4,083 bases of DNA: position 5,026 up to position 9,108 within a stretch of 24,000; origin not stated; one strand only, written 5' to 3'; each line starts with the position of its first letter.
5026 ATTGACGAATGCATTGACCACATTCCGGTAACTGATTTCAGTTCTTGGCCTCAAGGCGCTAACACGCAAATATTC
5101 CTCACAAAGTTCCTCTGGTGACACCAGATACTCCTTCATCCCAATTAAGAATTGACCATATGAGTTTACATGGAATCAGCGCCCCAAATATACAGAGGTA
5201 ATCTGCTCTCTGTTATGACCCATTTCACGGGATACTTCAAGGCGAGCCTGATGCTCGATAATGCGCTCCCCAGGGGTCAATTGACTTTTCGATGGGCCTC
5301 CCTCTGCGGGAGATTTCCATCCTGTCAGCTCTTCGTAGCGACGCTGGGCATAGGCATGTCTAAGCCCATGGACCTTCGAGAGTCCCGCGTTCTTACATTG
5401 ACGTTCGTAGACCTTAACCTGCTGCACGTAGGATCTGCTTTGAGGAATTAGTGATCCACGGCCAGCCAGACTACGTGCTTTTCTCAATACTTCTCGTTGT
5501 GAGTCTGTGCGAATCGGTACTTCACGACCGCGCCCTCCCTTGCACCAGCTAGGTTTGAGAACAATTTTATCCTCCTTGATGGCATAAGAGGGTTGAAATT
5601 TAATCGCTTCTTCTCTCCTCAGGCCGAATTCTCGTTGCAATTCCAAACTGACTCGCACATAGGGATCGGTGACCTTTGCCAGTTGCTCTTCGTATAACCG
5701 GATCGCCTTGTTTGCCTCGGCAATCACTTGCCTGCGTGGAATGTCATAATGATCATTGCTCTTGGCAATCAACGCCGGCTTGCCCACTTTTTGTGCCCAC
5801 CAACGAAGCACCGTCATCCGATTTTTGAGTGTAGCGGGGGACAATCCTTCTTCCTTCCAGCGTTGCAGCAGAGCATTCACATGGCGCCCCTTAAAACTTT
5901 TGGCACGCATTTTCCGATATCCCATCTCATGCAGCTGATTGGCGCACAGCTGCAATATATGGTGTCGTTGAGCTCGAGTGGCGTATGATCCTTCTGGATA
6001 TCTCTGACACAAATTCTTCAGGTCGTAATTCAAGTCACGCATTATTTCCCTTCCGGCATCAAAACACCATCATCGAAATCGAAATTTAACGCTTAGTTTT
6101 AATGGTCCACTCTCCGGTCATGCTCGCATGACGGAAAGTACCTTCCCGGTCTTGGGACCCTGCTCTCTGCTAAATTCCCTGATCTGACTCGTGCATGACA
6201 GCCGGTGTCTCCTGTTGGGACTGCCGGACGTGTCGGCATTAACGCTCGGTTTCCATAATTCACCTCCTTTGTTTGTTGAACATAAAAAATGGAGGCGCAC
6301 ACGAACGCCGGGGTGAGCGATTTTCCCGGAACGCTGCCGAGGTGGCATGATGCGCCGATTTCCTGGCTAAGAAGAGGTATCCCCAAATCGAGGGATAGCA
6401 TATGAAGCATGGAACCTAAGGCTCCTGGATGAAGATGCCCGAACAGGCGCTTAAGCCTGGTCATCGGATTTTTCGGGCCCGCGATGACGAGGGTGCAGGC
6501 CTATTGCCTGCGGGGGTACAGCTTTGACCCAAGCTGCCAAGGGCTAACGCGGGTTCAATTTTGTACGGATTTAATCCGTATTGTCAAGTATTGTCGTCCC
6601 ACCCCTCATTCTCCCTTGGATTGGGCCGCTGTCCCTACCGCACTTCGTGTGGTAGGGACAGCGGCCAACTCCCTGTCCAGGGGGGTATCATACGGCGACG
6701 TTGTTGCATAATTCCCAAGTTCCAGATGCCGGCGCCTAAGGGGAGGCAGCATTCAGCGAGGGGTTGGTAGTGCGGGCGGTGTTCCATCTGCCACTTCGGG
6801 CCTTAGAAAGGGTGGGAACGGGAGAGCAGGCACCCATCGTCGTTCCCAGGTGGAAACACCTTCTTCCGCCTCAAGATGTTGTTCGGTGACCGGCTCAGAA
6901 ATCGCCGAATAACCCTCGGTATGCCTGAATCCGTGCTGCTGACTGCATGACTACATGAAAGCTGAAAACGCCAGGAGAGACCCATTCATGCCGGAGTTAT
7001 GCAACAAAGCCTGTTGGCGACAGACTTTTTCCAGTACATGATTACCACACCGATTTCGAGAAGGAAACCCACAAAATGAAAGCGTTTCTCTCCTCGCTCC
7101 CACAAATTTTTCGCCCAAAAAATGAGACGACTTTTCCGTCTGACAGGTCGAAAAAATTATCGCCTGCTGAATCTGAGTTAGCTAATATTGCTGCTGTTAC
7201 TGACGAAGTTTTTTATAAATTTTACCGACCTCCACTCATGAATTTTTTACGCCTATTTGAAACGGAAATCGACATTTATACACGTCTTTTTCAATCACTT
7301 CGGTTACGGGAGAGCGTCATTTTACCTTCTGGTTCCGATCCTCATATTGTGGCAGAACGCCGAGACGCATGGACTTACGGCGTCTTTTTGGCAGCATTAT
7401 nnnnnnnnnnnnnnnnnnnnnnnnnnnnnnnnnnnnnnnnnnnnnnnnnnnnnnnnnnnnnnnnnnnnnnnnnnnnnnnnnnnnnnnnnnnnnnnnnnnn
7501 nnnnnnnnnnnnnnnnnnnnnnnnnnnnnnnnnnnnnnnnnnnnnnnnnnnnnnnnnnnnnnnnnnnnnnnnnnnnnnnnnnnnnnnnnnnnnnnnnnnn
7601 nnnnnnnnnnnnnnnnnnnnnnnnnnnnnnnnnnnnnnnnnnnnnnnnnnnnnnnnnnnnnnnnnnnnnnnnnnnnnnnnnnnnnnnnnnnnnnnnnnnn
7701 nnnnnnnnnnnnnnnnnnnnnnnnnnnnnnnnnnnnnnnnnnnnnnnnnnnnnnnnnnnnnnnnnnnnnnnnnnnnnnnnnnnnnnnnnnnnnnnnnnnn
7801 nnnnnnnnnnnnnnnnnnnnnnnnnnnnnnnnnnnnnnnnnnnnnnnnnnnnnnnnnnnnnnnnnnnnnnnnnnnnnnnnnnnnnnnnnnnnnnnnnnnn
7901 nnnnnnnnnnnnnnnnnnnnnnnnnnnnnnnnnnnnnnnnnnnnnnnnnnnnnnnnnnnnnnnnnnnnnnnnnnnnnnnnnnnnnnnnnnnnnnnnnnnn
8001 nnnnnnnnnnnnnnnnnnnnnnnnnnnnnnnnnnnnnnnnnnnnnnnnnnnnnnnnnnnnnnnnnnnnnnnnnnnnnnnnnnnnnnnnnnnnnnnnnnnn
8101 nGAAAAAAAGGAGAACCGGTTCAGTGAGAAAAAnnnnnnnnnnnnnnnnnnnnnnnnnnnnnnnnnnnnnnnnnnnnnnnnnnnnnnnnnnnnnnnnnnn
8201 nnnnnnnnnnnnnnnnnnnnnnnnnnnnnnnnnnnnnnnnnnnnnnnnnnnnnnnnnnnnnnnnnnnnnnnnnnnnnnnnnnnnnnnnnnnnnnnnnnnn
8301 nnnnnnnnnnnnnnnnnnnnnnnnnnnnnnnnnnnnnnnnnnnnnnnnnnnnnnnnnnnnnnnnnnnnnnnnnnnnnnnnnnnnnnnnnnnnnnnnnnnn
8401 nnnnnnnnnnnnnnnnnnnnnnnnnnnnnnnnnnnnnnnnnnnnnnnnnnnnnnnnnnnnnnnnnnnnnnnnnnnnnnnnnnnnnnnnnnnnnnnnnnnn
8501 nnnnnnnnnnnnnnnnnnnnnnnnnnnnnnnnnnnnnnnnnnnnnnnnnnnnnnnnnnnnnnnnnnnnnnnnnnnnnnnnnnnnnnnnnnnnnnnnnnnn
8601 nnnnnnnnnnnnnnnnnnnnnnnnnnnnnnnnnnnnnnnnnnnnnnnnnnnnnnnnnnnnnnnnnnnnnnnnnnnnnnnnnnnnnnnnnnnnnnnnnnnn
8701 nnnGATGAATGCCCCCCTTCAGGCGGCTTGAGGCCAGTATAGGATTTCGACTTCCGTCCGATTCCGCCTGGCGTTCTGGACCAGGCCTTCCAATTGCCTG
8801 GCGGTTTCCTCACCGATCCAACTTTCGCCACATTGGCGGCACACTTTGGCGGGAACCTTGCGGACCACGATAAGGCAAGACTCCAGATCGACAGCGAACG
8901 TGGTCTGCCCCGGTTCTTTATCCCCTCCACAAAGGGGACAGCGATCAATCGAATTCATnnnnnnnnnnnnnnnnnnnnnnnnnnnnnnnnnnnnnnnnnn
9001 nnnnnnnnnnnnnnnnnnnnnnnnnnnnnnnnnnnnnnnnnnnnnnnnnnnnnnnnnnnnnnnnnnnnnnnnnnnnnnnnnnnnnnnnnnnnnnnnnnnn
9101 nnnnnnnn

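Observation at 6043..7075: About 1 kb of non-coding DNA between divergent recombinase and relaxase-like genes, with a 230-nt run of hairpins and phased direct repeats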

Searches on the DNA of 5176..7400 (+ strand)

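Call 4: search_rna_families(source=window, start=5800, end=7400, threshold=evalue, max_evalue=10, show_alignments=3)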
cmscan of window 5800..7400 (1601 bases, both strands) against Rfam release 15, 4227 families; matches with E-value up to 10: 10.
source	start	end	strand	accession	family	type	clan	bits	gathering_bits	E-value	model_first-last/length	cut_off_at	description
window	6616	6674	+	RF03201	mir-617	Gene; miRNA;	-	26.3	80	0.012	1-82/82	no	mir-617 microRNA precursor family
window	6623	6667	+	RF04096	mir-4433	Gene; miRNA;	-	25.4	77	0.03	1-83/83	no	mir-4433 microRNA precursor family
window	6624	6684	-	RF01783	b55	Gene; sRNA;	-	20.5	70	1.5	1-61/61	no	Mycobacterium B11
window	6618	6672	+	RF03497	MIR5038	Gene; miRNA;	-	19.8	70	1.2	6-70/75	no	MIR5038 microRNA precursor family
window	6613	6672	+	RF03565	mir-1282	Gene; miRNA;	-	19.4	107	1.2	1-101/101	no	mir-1282 microRNA precursor family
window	7004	7167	-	RF01819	RsaD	Gene; sRNA;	-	19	50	1.6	1-189/189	no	RNA Staph. aureus D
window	6616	6674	-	RF03295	mir-7594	Gene; miRNA;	-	17.3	80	3.1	1-63/63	no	mir-7594 microRNA precursor family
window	6607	6692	+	RF01390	isrG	Gene; sRNA;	-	14.7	100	0.28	1-279/279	no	isrG Hfq binding RNA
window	7166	7240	+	RF00811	mir-84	Gene; miRNA;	-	14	60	9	1-75/75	no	mir-84 microRNA precursor family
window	6627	6664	+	RF00567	SNORD17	Gene; snRNA; snoRNA; CD-box;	-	13.5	45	1.9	106-143/238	no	Small nucleolar RNA SNORD17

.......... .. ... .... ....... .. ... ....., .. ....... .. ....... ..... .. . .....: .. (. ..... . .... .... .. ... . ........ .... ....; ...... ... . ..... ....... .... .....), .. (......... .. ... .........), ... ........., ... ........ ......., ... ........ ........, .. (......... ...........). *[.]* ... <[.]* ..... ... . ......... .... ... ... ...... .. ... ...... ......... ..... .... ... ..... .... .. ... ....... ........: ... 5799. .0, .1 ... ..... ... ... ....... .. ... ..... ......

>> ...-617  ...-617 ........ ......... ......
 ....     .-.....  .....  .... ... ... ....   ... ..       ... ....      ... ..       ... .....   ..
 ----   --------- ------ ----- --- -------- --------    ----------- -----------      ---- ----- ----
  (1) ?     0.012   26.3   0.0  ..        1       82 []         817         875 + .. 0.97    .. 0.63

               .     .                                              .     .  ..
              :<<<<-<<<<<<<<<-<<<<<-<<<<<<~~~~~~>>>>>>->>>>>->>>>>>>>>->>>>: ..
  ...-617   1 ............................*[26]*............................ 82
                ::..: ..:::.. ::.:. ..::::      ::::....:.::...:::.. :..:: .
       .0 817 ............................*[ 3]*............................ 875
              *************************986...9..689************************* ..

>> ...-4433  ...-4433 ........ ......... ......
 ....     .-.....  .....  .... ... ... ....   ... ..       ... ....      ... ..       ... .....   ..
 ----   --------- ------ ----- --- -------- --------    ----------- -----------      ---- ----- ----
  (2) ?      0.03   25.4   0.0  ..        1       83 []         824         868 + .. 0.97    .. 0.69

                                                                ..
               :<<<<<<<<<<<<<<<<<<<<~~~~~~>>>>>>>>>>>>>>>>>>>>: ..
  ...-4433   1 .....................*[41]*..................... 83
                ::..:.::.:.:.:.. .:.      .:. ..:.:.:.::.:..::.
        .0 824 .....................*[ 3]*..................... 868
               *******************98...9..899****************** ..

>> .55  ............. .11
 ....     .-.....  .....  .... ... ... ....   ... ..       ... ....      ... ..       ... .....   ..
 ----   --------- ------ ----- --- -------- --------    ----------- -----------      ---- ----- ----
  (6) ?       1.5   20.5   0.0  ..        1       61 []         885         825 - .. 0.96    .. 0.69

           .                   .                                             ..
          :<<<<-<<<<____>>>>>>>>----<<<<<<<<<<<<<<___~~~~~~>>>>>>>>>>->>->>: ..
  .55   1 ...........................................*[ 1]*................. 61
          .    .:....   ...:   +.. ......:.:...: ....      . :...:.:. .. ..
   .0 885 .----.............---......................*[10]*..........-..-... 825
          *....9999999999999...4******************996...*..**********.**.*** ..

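Call 7: search_dna_similar(query=window:6043-7075:+, collection=plasmids, mode=distant, max_rows=30)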
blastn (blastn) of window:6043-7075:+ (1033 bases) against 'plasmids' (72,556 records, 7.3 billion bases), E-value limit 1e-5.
No match.

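Call 80: build_rna_model(alignment_id=A11, structure=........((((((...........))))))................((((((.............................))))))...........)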
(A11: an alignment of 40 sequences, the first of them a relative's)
Model R1 built from alignment A11 (40 sequences, 99 columns); structure: as given.
model positions 89; base pairs 12; branch points 1; effective number of sequences 2.88; information 0.64 bits per position. Calibrated on 0.2 Mb of random sequence (short: E-values are rough).
structure used (alignment columns):
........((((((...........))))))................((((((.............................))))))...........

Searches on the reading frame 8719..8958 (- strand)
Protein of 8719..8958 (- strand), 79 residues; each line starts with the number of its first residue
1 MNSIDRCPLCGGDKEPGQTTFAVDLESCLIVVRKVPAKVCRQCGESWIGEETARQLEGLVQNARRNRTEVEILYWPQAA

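Call 93: search_protein_families(library=pfam, proteins=[window:8719-8958:-], max_evalue=0.01)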
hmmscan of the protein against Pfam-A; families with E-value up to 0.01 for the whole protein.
window:8719-8958:- (79 aa): 5 families
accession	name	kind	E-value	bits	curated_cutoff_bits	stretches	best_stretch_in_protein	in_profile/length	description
PF15731.11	MqsA_antitoxin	-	0.0019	18.7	30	1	6-65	2-62/131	Antitoxin component of bacterial toxin-antitoxin system, MqsA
PF14149.11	YhfH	-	0.0025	18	27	1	31-48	7-23/37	YhfH-like protein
PF23475.1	zf-Tbcl_FmdE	-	0.0034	17.2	23.2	0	1-11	4-14/35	FmdE treble clef zinc finger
PF13005.12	zf-IS66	-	0.0063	17.4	27.3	0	38-64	2-31/46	zinc-finger binding domain of transposase IS66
PF13453.11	Zn_ribbon_TFIIB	-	0.0078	16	22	0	4-12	19-27/41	Transcription factor zinc-finger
